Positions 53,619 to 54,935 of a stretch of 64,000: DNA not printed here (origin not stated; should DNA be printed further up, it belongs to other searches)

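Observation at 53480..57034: Low-GC remnant island: orphan 339-aa protein with a possible split nuclease core next to a DUF3631 P-loop protein, no integrase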

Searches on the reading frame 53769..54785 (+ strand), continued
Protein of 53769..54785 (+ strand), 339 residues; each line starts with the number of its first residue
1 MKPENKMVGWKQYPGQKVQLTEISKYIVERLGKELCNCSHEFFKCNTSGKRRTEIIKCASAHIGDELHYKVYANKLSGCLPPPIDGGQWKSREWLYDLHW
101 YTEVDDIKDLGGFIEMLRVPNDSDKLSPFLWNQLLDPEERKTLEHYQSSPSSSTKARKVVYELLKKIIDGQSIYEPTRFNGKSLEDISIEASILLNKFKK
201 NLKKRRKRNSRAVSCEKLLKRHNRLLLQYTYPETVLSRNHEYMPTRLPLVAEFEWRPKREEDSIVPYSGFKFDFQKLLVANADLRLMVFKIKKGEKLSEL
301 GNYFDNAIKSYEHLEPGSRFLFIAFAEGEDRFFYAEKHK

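Call 38: fold_search(model_id=the predicted structure, library=viral)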
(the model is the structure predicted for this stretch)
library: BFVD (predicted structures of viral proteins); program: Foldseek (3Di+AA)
matches with E <= 10: 312; with E <= 0.001: 0
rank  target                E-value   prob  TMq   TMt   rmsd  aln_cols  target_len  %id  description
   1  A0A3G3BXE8            1.6e-02  0.08  0.11  0.11  35.7       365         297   12  (no name in the UniProt tables at hand)
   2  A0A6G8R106            3.2e-02  0.08  0.10  0.11  20.8       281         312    8  Cas4 family exonuclease [Microbacterium phage Arete]
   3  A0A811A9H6            3.7e-02  0.10  0.12  0.10  20.6       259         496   13  (no name in the UniProt tables at hand)
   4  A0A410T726            1.3e-01  0.11  0.15  0.19  19.8       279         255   15  Sigma factor for late transcription [Campylobacter phage CP20]
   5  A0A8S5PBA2            1.5e-01  0.06  0.17  0.11  31.9       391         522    9  Minor capsid protein [Siphoviridae sp. ctMYJ33]
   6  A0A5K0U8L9            2.2e-01  0.14  0.15  0.16   9.0       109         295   10  Uncharacterized protein [Yasminevirus sp. GU-2018]
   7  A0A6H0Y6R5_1          3.4e-01  0.03  0.14  0.05  23.6       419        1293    8  (no name in the UniProt tables at hand)
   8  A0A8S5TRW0            4.0e-01  0.51  0.17  0.12   4.6        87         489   13  Minor capsid protein [Siphoviridae sp. ctW4q29]
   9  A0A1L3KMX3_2          6.1e-01  0.16  0.19  0.07  11.4       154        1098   10  RNA-directed RNA polymerase [Beihai barnacle virus 9]
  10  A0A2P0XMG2            6.5e-01  0.14  0.12  0.08   4.8        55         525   11  (no name in the UniProt tables at hand)
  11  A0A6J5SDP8            6.5e-01  0.13  0.10  0.21  10.8       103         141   10  Uncharacterized protein [uncultured Caudovirales phage]
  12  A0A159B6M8            6.9e-01  0.41  0.18  0.16   4.2        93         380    8  (no name in the UniProt tables at hand)
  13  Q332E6                7.3e-01  0.15  0.11  0.26   4.2        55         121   13  (no name in the UniProt tables at hand)
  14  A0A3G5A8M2            7.8e-01  0.23  0.12  0.19   9.4        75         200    7  Uncharacterized protein [Hyperionvirus sp.]
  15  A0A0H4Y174            7.8e-01  0.14  0.16  0.24   7.3       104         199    8  Uncharacterized protein [Salmon gill poxvirus]
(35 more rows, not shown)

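Call 41: predict_structure(alignment_id=A3)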
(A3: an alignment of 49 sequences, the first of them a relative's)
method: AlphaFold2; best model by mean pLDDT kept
length: 216 residues; sequences in the alignment: 49
mean_pLDDT: 93.6   pTM: 0.89
mean pLDDT of the five models: 93.6, 93.2, 92.9, 92.9, 91.8
residues with pLDDT >= 90: 182; 70-90: 25; 50-70: 9; < 50: 0
segments of 3 or more residues with pLDDT < 50: none
pLDDT, mean of each block of 10 residues (from residue 1): 90 97 98 96 92 98 97 92 87 91 94 97 93 97 98 96 97 97 98 98 84 62
secondary structure, 60 per line:
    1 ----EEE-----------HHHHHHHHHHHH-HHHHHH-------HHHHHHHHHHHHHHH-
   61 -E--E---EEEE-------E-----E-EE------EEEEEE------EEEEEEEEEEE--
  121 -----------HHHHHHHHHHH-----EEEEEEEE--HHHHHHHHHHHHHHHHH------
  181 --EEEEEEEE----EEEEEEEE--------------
elements in order: E5-7 H19-30 H32-37 H45-59 E69-72 E96-101 E108-118 H132-142 E148-155 H158-174 E183-190 E195-202

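Call 47: fold_search(model_id=the predicted structure, library=pdb)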
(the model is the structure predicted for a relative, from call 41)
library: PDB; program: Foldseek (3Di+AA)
matches with E <= 10: 435; with E <= 0.001: 0
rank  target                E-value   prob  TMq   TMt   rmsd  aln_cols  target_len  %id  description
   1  8q7q_A                5.2e-02  0.28  0.26  0.05  12.1       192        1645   12  Structure of the recycling U5 snRNP bound to chaperones CD2BP2 and TSSC4 (State 2) (released 2024-04-17)
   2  5csk_B                1.2e-01  0.44  0.26  0.04   6.9       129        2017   12  Crystal structure of yeast acetyl-CoA carboxylase, unbiotinylated (released 2015-10-28)
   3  8qpe_A                1.4e-01  0.11  0.19  0.04  13.3       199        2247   10  Cryo-EM Structure of Pre-B-like Complex (core part) (released 2024-05-22)
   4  5csk_A                1.5e-01  0.57  0.29  0.05   6.6       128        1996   12  Crystal structure of yeast acetyl-CoA carboxylase, unbiotinylated (released 2015-10-28)
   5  5csl_B                1.7e-01  0.38  0.26  0.04   6.9       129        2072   12  Crystal structure of the 500 kD yeast acetyl-CoA carboxylase holoenzyme dimer (released 2015-10-28)
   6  5g3p_C                1.7e-01  0.20  0.29  0.22  12.5       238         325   13  Bacillus cereus formamidase (BceAmiF) acetylated at the active site. (released 2017-04-12)
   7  9qcc_A                1.7e-01  0.18  0.21  0.13  10.2       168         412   11  Activated XauSPARDA filament assembly with bound dsDNA substrate (released 2025-12-17)
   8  8ro0_A                1.7e-01  0.16  0.25  0.04  14.2       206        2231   11  Structure of the C. elegans Intron Lariat Spliceosome primed for disassembly (ILS') (released 2024-08-07)
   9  9wpn_D                1.8e-01  0.33  0.25  0.23   9.3       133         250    9  Crystal structure of the nitrilase superfamily protein CJ1056C from Campylobacter jejuni in space group P212121 (released 2025-10-08)
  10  6ahd_A                1.8e-01  0.10  0.20  0.04  13.2       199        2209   14  The Cryo-EM Structure of Human Pre-catalytic Spliceosome (B complex) at 3.8 angstrom resolution (released 2018-11-14)
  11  5g3p_A                1.9e-01  0.20  0.30  0.22  12.3       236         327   14  Bacillus cereus formamidase (BceAmiF) acetylated at the active site. (released 2017-04-12)
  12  9qcc_Y                2.1e-01  0.12  0.18  0.12  11.5       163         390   10  Activated XauSPARDA filament assembly with bound dsDNA substrate (released 2025-12-17)
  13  8i0s_A                2.2e-01  0.09  0.20  0.03  14.9       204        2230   11  The cryo-EM structure of human Bact-II complex (released 2024-07-31)
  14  9l5t_A                2.3e-01  0.08  0.19  0.04  13.3       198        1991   10  Cryo-EM structure of the thermophile spliceosome (state B*Q2) (released 2025-03-12)
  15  8em1_A                2.6e-01  0.38  0.33  0.17   8.8       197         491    7  Type IIS Restriction Endonuclease PaqCI, DNA Unbound (released 2023-03-22)
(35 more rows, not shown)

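Call 49: search_protein_families(library=pfam, alignment_id=A3, max_evalue=5)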
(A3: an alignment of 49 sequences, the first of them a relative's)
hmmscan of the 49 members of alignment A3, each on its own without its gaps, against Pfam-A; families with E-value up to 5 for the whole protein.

A. member 1, P0014 (216 aa): 0 families

B. families by the number of members that match (of 49 scanned): 18 families
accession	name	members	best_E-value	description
PF23578.1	DGKI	3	0.058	Diacylglycerol kinase iota-like domain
PF12491.13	ApoB100_C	1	0.014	Apolipoprotein B100 C terminal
PF13693.12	HTH_35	1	0.023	Winged helix-turn-helix DNA-binding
PF16739.11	CARD_2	1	0.027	Caspase recruitment domain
PF14507.12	CppA_C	1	0.046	CppA C-terminal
PF20964.2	DnaX_C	1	0.052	DNA polymerase III subunit tau, C-terminal domain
PF17808.7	fn3_PAP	1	0.062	Fn3-like domain from Purple Acid Phosphatase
PF11603.13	Sir1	1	0.067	Sir1, ORC-binding domain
PF10757.14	YbaJ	1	0.073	Biofilm formation regulator YbaJ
PF08876.17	DUF1836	1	0.096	Domain of unknown function (DUF1836)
PF11842.13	DUF3362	1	0.11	Domain of unknown function (DUF3362)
PF24490.1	DUF7585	1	0.11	Domain of unknown function (DUF7585)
PF21989.2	RA_2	1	0.13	RA like domain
PF08906.16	T6SS_Tdi1_C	1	0.14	T6SS immunity protein Tdi1, C-terminal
PF17418.7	SdpA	1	0.14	Sporulation delaying protein SdpA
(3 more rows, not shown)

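Call 53: find_related_loci(query=A3, collection=genome_contigs, flank=8000)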
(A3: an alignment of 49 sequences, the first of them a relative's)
Query A3 (216 aa) in genome_contigs; peptide patterns used: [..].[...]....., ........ (x = any residue, [..] = any of these).
114 stretches matched a pattern; 29 encode a relative of the query (tblastn E <= 1e-3); 29 distinct loci.
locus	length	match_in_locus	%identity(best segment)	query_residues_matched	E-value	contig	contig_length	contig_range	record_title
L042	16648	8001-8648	100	1-216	7e-147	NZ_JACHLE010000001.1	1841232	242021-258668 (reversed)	Chryseobacterium defluvii strain S00151 Ga0436318_01, whole genome shotgun sequence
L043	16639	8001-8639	66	1-212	1e-92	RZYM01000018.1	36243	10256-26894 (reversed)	MAG: Bacteroidia bacterium isolate INTA.AUR.014 contig-100_341, whole genome shotgun sequence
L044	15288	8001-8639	56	1-209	1e-74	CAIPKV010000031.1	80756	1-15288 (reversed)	MAG: uncultured Verrucomicrobia subdivision 3 bacterium isolate AM4_bin-735 genome assembly, contig: bin-735:31/87, whol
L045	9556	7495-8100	59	1-204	7e-74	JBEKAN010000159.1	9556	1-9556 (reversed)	MAG: Verrucomicrobiota bacterium isolate SPRUCE 113 SPRUCE_113_159, whole genome shotgun sequence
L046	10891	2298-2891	56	1-198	2e-73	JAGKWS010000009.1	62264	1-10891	MAG: Chitinophagaceae bacterium isolate C8_D7_6 C8_D7_6_47, whole genome shotgun sequence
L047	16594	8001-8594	57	1-198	4e-73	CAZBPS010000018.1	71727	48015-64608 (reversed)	MAG TPA_asm: uncultured Flavipsychrobacter sp. isolate SRP285395_co1_537 genome assembly, contig: NODE_411_length_71727_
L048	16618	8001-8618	51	1-204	3e-68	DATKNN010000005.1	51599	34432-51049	MAG TPA_asm: Puia sp. isolate SMAG_U14738 k141_1598817, whole genome shotgun sequence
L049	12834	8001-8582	54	1-198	5e-64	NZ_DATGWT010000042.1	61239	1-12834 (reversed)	MAG: Lacibacter sp. isolate SMAG_U10589 k141_223284, whole genome shotgun sequence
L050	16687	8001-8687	50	4-216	1e-58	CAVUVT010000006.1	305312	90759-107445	MAG: uncultured Verrucomicrobiae bacterium isolate MFD05580.bin.2.12 genome assembly, contig: contig_22497, whole genome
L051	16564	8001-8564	50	2-198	1e-56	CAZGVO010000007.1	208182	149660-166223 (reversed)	MAG TPA_asm: uncultured Bifidobacterium sp. isolate binchicken_co328_134 genome assembly, contig: NODE_38_length_208182_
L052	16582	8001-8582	46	2-203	4e-52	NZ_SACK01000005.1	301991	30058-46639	Mucilaginibacter limnophilus strain YBJ-36 NODE_5_length_301991_cov_105, whole genome shotgun sequence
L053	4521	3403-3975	45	2-204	1e-49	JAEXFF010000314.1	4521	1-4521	MAG: Bacteroidetes bacterium isolate OH_HBB_237 k127_476411, whole genome shotgun sequence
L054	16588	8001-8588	44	4-203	5e-48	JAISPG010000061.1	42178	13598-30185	MAG: Bacteroidales bacterium isolate Iy174_bin98 k119_1290014, whole genome shotgun sequence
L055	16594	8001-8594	47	1-208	2e-45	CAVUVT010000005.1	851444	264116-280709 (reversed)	MAG: uncultured Verrucomicrobiae bacterium isolate MFD05580.bin.2.12 genome assembly, contig: contig_16644, whole genome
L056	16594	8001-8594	47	1-208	7e-45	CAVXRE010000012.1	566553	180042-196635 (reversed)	MAG: uncultured Verrucomicrobiae bacterium isolate MFD01223.bin.1.112 genome assembly, contig: contig_7518, whole genome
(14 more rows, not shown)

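Call 54: find_related_loci(query=A3, collection=viral_contigs, flank=8000)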
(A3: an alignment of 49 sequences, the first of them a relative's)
Query A3 (216 aa) in viral_contigs; peptide patterns used: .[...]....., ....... (x = any residue, [..] = any of these).
87 stretches matched a pattern; 4 encode a relative of the query (tblastn E <= 1e-3); 4 distinct loci.
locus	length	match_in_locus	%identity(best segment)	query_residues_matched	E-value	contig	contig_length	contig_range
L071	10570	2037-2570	47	2-189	6e-46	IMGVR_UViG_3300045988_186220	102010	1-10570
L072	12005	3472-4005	47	2-189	6e-46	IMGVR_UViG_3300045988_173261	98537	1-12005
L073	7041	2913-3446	47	2-189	1e-45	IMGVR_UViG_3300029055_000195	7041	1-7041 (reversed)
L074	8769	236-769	44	2-189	6e-41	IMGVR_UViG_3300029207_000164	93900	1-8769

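Call 57: find_encoding_contigs(protein=P0042, flank=9000, max_places=1)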
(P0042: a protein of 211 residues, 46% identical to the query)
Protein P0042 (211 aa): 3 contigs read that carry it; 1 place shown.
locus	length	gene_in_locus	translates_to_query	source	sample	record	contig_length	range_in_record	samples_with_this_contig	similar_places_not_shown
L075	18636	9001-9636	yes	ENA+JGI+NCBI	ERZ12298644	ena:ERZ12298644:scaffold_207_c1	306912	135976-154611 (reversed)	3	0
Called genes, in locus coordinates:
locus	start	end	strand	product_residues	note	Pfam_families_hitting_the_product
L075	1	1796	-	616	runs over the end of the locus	-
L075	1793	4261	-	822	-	PF13589:HATPase_c_3, PF02518:HATPase_c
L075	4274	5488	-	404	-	PF01555:N6_N4_Mtase, PF01170:UPF0020 (faint)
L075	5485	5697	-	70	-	-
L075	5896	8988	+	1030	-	PF20464:MmeI_N, PF20465:MmeI_hel, PF20473:MmeI_Mtase, PF07669:Eco57I (weak), PF20466:MmeI_TRD (faint)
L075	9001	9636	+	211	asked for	-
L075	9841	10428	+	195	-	PF04545:Sigma70_r4 (weak)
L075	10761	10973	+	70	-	-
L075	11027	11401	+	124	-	PF20213:DUF6573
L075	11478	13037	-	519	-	PF03235:GmrSD_N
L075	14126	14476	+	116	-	-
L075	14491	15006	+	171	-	PF04002:RadC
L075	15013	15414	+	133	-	PF20213:DUF6573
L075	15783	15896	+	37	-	-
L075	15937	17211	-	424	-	-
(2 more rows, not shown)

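Call 58: find_encoding_contigs(protein=P0017, flank=9000, max_places=1)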
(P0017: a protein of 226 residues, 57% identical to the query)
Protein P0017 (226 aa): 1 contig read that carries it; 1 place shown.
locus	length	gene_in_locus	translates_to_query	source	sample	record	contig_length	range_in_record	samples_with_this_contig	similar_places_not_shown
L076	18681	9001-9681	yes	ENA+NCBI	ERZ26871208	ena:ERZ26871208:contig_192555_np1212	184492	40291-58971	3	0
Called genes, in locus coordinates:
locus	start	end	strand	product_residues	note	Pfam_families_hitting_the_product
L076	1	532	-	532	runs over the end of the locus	PF07679:I-set (faint), PF13927:Ig_3 (faint), PF13385:Laminin_G_3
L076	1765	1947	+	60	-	-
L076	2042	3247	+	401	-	PF07690:MFS_1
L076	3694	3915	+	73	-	-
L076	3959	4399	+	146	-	-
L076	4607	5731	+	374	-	PF17678:Glyco_hydro_92N, PF07971:Glyco_hydro_92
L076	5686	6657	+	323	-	PF07971:Glyco_hydro_92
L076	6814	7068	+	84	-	-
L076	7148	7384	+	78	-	PF19891:DUF6364 (weak)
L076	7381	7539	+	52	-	-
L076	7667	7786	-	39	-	-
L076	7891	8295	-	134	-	PF01850:PIN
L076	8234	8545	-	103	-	-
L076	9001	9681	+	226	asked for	-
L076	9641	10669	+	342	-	-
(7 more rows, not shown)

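Call 59: find_encoding_contigs(protein=P0059, flank=9000, max_places=1)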
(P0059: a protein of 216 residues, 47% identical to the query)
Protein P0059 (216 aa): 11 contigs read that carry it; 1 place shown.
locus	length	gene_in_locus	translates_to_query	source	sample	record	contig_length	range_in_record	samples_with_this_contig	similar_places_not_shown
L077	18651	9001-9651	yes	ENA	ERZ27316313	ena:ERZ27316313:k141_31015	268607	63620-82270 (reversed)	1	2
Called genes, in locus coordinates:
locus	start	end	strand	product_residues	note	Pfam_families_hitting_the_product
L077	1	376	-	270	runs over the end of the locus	PF12864:DUF3822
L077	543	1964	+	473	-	PF05970:PIF1 (faint), PF13604:AAA_30, PF13245:AAA_19, PF13538:UvrD_C_2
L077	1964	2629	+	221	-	PF10263:SprT-like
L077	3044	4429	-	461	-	PF03051:Peptidase_C1_2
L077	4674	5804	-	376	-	PF03054:tRNA_Me_trans, PF20259:tRNA_Me_trans_M, PF20258:tRNA_Me_trans_C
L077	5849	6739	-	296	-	PF02588:YitT_membrane, PF10035:DUF2179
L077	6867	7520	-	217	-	PF06508:QueC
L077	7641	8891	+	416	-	PF00162:PGK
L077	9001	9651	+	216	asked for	-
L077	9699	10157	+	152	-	PF19555:DUF6078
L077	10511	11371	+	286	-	PF13561:adh_short_C2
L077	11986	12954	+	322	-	PF02588:YitT_membrane, PF10035:DUF2179 (weak)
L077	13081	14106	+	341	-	PF07396:Porin_O_P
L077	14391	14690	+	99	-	-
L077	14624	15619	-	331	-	PF14512:TM1586_NiRdase (faint), PF00881:Nitroreductase (faint)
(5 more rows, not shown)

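Call 80: search_protein_families(library=phrogs, proteins=[L071:1-1281:+, L071:2627-3766:-, L071:3657-5024:-, L071:5248-5508:-, L071:5501-5941:-, L071:6223-8541:+, L071:8621-9082:+, L071:9551-10162:-], max_evalue=0.001)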
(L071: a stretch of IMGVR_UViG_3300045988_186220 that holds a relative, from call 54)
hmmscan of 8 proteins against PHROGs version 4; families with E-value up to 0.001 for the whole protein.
L071:1-1281:+ (427 aa): 2 families
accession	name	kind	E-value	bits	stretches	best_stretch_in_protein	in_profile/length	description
phrog_1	-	integration and excision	8.9e-12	46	1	52-425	141-449/611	integrase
phrog_216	-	integration and excision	2.8e-07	30.9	1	281-415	92-226/301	integrase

L071:2627-3766:- (380 aa): 1 family
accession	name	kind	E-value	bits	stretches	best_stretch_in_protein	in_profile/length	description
phrog_4157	-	unknown function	0.00063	20.2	0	309-317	9-17/23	-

L071:3657-5024:- (456 aa): 4 families
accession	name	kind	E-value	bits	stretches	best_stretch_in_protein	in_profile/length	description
phrog_2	-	head and packaging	6.7e-26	92.3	1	3-434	283-595/807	terminase large subunit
phrog_979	-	head and packaging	3.2e-17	63.5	1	8-214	177-412/642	terminase large subunit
phrog_3717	-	head and packaging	3.2e-08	34.4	1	24-165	53-187/277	terminase large subunit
phrog_10250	-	head and packaging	2e-07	32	1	217-400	24-198/228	terminase large subunit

L071:5248-5508:- (87 aa): 0 families

L071:5501-5941:- (147 aa): 1 family
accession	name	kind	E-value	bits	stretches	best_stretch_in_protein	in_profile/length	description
phrog_1501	-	unknown function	1.3e-19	71.5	1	2-144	3-153/159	-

L071:6223-8541:+ (773 aa): 0 families

L071:8621-9082:+ (154 aa): 0 families

L071:9551-10162:- (204 aa): 1 family
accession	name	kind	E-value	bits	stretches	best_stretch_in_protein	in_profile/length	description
phrog_14010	-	unknown function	1.9e-34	120.1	1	11-203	3-196/197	-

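Call 89: find_homologous_proteins(query=window:53769-54785:+, region=103-245, max_evalue=0.001)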
Query window:53769-54785:+, residues 103-245 (143 aa): 5 proteins with E <= 0.001 among 345 candidates.
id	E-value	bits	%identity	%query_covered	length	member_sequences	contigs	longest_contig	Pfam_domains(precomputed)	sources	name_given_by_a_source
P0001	1.0e-86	306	100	100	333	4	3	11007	-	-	-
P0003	7.0e-54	199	72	100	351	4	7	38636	-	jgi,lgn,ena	jgi:hypothetical protein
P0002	5.1e-52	193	68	100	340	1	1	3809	-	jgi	jgi:hypothetical protein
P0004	3.6e-48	181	66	100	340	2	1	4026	-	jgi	-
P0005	8.9e-43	163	62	100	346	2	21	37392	-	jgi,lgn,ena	jgi:hypothetical protein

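Call 92: search_dna_similar(query=P0014, collection=plasmids, mode=protein, max_evalue=0.001, max_rows=15)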
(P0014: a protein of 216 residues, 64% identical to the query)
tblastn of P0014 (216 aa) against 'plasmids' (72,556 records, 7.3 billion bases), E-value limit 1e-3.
Records with a match: 1; places in all: 1; records where one place covers at least 80% of the query: 0.
Best place of each record, by identity: <60% 1.
By first word of the organism name: Allochromatium 1.
By predicted mobility (MOB-suite, as given by PLSDB): non-mobilizable 1.
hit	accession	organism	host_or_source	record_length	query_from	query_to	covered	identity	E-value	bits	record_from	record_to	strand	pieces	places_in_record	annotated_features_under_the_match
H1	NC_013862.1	Allochromatium vinosum DSM 180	-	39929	26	190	76%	27.7%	9e-8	59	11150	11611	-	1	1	hypothetical protein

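Call 93: search_dna_similar(query=P0014, collection=phages, mode=protein, max_evalue=0.001, max_rows=15)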
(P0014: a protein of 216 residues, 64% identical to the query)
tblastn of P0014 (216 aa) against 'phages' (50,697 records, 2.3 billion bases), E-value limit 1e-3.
No match.

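Call 94: get_annotated_region(hit=H1, flank=7000)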
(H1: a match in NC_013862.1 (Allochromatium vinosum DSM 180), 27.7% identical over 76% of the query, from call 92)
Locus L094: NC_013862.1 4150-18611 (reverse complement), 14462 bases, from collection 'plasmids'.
description: Allochromatium vinosum DSM 180 plasmid pALVIN02, complete sequence
organism: Allochromatium vinosum DSM 180 (NCBI taxid 572477)
taxonomy: Bacteria; Pseudomonadota; Gammaproteobacteria; Chromatiales; Chromatiaceae; Allochromatium; Allochromatium vinosum; Allochromatium vinosum DSM 180
host: -; source: -; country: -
typing (MOB-suite, as given by PLSDB): non-mobilizable; replicon rep_cluster_1619
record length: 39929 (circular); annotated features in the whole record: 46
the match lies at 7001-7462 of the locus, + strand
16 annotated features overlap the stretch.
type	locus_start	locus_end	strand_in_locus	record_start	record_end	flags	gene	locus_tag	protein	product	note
CDS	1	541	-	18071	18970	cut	-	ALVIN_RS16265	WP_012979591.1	recombinase RecT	GO:0006259 - DNA metabolic process [Evidence IEA]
CDS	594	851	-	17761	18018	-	-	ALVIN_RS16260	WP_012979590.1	hypothetical protein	-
CDS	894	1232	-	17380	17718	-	-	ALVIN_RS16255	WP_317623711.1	hypothetical protein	-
CDS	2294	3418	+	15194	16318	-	-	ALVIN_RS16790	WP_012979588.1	inovirus Gp2 family protein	-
CDS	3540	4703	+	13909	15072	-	-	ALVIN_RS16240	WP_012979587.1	inovirus-type Gp2 protein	-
CDS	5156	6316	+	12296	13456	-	-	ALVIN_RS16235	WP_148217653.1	hypothetical protein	-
CDS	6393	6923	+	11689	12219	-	-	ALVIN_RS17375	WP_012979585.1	hypothetical protein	-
CDS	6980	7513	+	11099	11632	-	-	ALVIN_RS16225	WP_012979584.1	hypothetical protein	-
CDS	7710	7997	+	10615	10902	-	-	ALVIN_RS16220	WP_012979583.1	integration host factor subunit beta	GO:0006310 - DNA recombination [Evidence IEA]; GO:0006355 - regulation of DNA-templated transcription [Evidence IEA]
CDS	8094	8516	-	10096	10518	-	-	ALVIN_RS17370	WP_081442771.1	H-NS family nucleoid-associated regulatory protein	GO:0006355 - regulation of DNA-templated transcription [Evidence IEA]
CDS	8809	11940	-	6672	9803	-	-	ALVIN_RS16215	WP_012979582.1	type I restriction endonuclease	GO:0006304 - DNA modification [Evidence IEA]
CDS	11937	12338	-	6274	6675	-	-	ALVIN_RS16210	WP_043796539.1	type II toxin-antitoxin system VapC family toxin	-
CDS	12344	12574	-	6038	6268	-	-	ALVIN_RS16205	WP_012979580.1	virulence factor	-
CDS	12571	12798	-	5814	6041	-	-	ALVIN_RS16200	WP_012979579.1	hypothetical protein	-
CDS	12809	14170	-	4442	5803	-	-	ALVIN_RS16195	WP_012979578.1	restriction endonuclease subunit S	-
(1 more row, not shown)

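Call 102: search_protein_families(library=phrogs, alignment_id=A3, max_evalue=0.01)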
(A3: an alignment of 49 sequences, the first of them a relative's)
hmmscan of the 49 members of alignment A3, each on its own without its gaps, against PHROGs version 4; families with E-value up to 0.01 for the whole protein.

A. member 1, P0014 (216 aa): 0 families

B. families by the number of members that match (of 49 scanned): 0 families

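Call 103: search_protein_families(library=padloc, alignment_id=A3, max_evalue=0.1)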
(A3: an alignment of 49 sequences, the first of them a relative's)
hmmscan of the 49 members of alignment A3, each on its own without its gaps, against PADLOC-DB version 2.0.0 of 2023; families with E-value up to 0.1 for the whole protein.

A. member 1, P0014 (216 aa): 0 families

B. families by the number of members that match (of 49 scanned): 2 families
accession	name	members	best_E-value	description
PDLC00297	PtuA1|PtuA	1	0.003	AAA ATPase domain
PDLC02732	PbeC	1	0.0094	PbeC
